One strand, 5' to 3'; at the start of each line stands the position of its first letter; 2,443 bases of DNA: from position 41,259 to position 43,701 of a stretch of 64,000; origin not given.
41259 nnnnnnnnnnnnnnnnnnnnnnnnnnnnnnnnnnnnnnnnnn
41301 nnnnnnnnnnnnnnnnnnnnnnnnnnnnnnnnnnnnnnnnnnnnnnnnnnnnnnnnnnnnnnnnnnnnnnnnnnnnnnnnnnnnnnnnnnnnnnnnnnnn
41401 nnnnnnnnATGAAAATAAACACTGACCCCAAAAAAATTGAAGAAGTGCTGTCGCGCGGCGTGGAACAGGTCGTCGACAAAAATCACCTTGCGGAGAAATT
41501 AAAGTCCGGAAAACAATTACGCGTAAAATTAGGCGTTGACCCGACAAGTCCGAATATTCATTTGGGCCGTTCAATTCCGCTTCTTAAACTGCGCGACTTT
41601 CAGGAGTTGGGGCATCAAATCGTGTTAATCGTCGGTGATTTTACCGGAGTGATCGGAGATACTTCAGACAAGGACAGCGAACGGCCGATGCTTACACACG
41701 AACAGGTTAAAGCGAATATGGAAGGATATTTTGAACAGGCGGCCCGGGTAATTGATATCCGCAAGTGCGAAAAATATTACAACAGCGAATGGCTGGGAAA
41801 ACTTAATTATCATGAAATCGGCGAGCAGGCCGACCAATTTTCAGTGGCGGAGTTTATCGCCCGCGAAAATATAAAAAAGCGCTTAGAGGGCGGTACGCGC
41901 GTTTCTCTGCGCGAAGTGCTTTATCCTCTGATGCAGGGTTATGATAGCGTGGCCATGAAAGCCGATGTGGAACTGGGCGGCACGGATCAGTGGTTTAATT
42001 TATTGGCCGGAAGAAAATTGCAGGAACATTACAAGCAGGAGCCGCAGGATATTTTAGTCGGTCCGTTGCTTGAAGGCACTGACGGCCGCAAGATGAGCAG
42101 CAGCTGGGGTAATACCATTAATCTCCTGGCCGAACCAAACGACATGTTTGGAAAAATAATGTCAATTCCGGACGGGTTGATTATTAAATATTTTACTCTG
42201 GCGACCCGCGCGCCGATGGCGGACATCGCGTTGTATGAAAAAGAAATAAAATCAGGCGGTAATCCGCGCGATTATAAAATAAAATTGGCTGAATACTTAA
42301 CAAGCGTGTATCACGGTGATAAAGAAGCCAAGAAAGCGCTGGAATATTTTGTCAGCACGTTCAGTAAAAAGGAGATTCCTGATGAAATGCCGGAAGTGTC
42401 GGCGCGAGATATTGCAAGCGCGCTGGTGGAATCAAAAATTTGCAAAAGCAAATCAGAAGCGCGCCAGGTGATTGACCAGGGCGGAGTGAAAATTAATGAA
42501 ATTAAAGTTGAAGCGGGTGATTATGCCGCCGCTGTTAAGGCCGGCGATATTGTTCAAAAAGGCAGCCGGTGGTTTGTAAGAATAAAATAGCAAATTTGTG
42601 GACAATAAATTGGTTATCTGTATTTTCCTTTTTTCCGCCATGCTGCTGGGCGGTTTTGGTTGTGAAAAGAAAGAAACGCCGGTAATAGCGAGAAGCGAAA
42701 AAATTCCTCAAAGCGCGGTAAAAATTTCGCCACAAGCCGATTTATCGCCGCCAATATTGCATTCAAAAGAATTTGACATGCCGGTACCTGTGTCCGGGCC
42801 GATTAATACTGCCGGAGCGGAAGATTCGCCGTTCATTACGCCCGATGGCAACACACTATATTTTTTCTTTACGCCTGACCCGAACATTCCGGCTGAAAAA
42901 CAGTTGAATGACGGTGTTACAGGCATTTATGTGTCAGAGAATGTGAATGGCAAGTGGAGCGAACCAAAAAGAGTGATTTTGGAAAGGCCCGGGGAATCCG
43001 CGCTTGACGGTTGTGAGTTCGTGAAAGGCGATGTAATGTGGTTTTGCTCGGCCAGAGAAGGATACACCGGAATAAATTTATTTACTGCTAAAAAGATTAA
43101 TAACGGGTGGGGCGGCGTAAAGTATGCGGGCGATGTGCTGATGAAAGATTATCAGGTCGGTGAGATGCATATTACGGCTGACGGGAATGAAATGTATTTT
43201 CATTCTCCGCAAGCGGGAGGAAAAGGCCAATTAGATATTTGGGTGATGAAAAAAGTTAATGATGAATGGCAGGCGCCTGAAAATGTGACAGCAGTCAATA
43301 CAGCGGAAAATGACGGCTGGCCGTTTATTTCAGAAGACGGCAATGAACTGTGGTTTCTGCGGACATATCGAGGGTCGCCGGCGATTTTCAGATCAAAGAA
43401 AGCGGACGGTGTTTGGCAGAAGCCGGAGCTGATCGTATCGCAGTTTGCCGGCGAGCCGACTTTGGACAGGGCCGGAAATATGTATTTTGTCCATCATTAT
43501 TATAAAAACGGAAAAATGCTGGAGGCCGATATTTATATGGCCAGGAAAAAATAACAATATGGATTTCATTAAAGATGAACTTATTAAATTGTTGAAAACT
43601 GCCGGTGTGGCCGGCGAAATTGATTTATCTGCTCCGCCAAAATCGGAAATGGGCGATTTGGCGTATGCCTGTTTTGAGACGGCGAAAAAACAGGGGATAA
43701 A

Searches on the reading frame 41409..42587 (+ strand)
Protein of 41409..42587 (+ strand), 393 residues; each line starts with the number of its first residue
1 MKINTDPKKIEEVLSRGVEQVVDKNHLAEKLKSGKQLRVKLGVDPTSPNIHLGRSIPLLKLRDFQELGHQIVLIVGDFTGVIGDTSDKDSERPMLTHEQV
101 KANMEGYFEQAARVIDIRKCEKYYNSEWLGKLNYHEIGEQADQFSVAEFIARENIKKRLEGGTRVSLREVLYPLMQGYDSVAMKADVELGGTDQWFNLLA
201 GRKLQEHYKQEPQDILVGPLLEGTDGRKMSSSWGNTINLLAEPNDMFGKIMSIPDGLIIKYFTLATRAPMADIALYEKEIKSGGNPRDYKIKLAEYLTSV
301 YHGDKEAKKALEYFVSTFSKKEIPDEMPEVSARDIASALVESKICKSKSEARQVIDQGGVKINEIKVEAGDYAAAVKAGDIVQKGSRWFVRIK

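Call 54: search_protein_families(library=pfam, proteins=[window:41409-42587:+], max_evalue=0.001)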
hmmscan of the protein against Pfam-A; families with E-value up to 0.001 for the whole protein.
window:41409-42587:+ (393 aa): 3 families
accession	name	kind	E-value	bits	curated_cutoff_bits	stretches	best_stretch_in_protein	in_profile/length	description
PF00579.31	tRNA-synt_1b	-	1e-70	238.8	21.1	1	34-318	3-291/292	tRNA synthetases class I (W and Y)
PF22421.1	SYY_C-terminal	-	1.1e-08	35.2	27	1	322-374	8-60/83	Tyrosine--tRNA ligase SYY-like C-terminal domain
PF01479.30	S4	-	1.9e-07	31.1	22.8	1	339-369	7-38/48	S4 domain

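Call 75: find_homologous_proteins(query=window:41409-42587:+, max_evalue=1e-80)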
Query window:41409-42587:+ (393 aa): 7777 proteins with E <= 1e-80 among 8000 candidates; the best 120 are listed.
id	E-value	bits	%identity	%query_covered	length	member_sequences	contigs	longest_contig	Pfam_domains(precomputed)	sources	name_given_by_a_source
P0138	1.9e-258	875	100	100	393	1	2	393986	PF22421.2,PF00579.32,PF01479.31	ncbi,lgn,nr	ncbi:MAG: tyrosine--tRNA ligase [Candidatus Magasanikbacteria bacterium]|nr:tyrosine--tRNA ligase [C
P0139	1.1e-226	770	87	100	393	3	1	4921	PF22421.2,PF00579.32,PF01479.31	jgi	jgi:tyrosyl-tRNA synthetase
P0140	5.5e-219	745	84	100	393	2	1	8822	PF22421.2,PF00579.32,PF01479.31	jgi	jgi:tyrosyl-tRNA synthetase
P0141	7.5e-215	731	82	100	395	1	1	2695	PF22421.2,PF00579.32,PF01479.31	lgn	-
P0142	9.2e-214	728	80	100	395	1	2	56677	PF22421.2,PF00579.32,PF01479.31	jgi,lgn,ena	-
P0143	3.8e-206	703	78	99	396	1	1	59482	PF22421.2,PF00579.32,PF01479.31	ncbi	-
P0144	4.6e-201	686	78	100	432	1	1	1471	PF22421.2,PF00579.32,PF01479.31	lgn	-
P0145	3.7e-200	683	76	100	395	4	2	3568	PF22421.2,PF00579.32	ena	-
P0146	2.1e-198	677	75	100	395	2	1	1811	PF22421.2,PF00579.32,PF01479.31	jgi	jgi:tyrosyl-tRNA synthetase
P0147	6.0e-194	663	76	100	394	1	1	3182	PF22421.2,PF00579.32,PF01479.31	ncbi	-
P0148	9.6e-193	659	75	100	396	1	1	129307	PF22421.2,PF00579.32,PF01479.31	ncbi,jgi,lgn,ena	ncbi:MAG: tyrosine--tRNA ligase [Candidatus Magasanikbacteria bacterium]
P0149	1.4e-191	655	73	100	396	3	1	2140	PF22421.2,PF00579.32,PF01479.31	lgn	-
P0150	3.8e-191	653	74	100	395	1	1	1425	PF22421.2,PF00579.32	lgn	-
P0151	1.6e-188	645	72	100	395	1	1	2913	PF22421.2,PF00579.32,PF01479.31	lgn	-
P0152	4.4e-188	643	73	100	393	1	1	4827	PF22421.2,PF00579.32,PF01479.31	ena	-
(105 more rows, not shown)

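Call 76: find_encoding_contigs(protein=P0138, flank=6000, max_places=3)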
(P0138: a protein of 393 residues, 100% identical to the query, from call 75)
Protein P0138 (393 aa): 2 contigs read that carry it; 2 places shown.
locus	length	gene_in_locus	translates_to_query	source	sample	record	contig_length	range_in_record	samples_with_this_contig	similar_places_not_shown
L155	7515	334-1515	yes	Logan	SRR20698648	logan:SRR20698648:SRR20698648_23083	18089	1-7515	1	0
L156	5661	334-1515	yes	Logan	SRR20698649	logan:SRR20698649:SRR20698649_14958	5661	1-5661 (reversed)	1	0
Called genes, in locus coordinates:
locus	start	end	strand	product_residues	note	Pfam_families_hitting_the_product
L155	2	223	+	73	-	?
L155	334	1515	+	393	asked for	PF00579:tRNA-synt_1b, PF22421:SYY_C-terminal, PF01479:S4 (weak)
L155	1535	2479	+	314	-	PF07676:PD40 (faint)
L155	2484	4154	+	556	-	PF03485:Arg_tRNA_synt_N, PF00750:tRNA-synt_1d, PF05746:DALR_1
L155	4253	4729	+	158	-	PF04519:Bactofilin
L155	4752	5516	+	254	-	PF00781:DAGK_cat (weak)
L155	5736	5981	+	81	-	-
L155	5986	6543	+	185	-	PF01209:Ubie_methyltran, PF13847:Methyltransf_31, PF08241:Methyltransf_11, PF13649:Methyltransf_25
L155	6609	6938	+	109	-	-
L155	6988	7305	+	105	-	PF02021:UPF0102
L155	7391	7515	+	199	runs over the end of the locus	PF00334:NDK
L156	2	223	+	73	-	?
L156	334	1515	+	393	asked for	PF00579:tRNA-synt_1b, PF22421:SYY_C-terminal, PF01479:S4 (weak)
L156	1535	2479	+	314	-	PF07676:PD40 (faint)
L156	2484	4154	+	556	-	PF03485:Arg_tRNA_synt_N, PF00750:tRNA-synt_1d, PF05746:DALR_1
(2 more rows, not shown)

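Call 77: find_encoding_contigs(protein=P0142, flank=6000, max_places=2)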
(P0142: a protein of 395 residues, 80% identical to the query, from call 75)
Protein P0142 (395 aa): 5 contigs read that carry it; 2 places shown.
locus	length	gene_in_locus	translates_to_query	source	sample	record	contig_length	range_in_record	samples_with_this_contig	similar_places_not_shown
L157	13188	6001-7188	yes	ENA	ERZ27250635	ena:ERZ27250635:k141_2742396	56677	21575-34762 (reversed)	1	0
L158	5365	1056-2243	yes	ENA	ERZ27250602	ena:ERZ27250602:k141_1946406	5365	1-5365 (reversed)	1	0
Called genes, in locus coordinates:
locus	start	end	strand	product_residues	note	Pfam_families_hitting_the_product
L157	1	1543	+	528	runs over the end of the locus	PF01676:Metalloenzyme, PF06415:iPGM_N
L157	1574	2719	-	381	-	PF01368:DHH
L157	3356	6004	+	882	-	PF00133:tRNA-synt_1, PF09334:tRNA-synt_1g, PF13603:tRNA-synt_1_2 (weak), PF00133:tRNA-synt_1, PF08264:Anticodon_1, PF10458:Val_tRNA-synt_C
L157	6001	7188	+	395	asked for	PF00579:tRNA-synt_1b, PF22421:SYY_C-terminal, PF01479:S4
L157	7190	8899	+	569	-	PF03485:Arg_tRNA_synt_N, PF00750:tRNA-synt_1d, PF05746:DALR_1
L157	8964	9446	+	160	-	PF04519:Bactofilin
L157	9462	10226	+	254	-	PF00781:DAGK_cat (weak)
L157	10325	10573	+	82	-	-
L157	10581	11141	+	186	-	PF01135:PCMT (weak), PF01209:Ubie_methyltran, PF13847:Methyltransf_31, PF08241:Methyltransf_11, PF08242:Methyltransf_12, PF13649:Methyltransf_25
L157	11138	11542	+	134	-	-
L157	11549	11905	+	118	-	PF02021:UPF0102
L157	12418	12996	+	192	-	PF00334:NDK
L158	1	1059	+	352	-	?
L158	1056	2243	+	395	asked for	PF00579:tRNA-synt_1b, PF22421:SYY_C-terminal, PF01479:S4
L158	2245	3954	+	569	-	PF03485:Arg_tRNA_synt_N, PF00750:tRNA-synt_1d, PF05746:DALR_1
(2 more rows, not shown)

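Call 78: find_encoding_contigs(protein=P0140, flank=6000, max_places=2)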
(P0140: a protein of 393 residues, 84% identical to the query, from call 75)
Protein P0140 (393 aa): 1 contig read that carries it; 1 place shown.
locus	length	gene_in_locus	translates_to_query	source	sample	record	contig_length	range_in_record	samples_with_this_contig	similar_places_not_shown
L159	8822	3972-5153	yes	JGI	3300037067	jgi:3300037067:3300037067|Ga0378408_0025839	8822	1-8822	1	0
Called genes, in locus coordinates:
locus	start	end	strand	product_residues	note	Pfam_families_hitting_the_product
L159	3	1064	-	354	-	?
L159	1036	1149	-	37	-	-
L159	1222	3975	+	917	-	PF00133:tRNA-synt_1, PF09334:tRNA-synt_1g, PF08264:Anticodon_1, PF10458:Val_tRNA-synt_C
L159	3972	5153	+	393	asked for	PF00579:tRNA-synt_1b, PF22421:SYY_C-terminal, PF01479:S4 (weak)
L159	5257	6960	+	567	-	PF03485:Arg_tRNA_synt_N, PF00750:tRNA-synt_1d, PF05746:DALR_1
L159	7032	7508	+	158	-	PF04519:Bactofilin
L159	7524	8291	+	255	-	PF00781:DAGK_cat (weak)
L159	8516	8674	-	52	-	-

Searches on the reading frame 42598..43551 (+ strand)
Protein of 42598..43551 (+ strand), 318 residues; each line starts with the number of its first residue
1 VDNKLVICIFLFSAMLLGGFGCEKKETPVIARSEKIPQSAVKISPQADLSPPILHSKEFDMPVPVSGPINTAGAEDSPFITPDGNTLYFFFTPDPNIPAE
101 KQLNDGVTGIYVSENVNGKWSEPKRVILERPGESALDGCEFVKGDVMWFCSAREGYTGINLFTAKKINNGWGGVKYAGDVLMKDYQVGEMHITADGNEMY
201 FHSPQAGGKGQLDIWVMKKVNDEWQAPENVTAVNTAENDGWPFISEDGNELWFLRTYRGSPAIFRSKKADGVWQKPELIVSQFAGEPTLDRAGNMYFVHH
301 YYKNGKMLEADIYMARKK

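Call 54: search_protein_families(library=pfam, proteins=[window:42598-43551:+], max_evalue=0.001)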
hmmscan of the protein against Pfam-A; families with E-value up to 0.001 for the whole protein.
window:42598-43551:+ (318 aa): 2 families
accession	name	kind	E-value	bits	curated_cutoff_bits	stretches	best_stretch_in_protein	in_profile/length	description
PF07676.18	PD40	-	2.2e-09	37.5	20.9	1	68-90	4-26/38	WD40-like Beta Propeller Repeat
PF04616.20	Glyco_hydro_43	-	0.00027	20.8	32.2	0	84-170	76-158/288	Glycosyl hydrolases family 43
